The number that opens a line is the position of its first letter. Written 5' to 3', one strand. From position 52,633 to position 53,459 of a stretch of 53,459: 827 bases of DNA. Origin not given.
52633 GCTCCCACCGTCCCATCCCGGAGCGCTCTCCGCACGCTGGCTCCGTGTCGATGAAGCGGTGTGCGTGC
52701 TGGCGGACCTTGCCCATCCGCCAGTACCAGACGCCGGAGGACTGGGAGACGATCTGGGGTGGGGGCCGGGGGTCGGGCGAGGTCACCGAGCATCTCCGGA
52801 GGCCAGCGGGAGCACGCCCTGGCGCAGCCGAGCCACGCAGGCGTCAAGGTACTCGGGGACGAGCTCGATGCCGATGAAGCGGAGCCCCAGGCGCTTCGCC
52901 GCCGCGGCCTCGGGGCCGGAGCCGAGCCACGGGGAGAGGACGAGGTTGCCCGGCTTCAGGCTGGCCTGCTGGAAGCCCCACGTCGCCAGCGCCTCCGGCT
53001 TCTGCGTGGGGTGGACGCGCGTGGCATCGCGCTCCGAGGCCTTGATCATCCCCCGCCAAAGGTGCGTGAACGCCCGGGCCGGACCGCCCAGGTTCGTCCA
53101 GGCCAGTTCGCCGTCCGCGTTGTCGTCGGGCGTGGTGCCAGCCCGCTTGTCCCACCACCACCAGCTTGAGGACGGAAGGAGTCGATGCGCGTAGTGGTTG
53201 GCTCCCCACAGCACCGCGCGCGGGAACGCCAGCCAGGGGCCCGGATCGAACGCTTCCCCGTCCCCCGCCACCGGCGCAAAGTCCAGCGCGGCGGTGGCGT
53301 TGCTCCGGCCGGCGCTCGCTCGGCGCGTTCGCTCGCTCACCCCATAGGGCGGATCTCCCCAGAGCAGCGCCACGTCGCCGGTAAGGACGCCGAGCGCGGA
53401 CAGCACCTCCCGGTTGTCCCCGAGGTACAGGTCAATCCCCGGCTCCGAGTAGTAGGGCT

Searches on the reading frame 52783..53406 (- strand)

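Call 50: search_protein_families(library=pfam, proteins=[window:52783-53406:-], max_evalue=0.01)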
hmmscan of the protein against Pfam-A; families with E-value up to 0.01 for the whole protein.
window:52783-53406:- (207 aa): 1 family
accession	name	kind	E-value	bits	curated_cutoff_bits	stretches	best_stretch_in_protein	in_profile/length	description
PF01555.25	N6_N4_Mtase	-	2.5e-12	47.7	26.7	1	113-189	140-218/221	DNA methylase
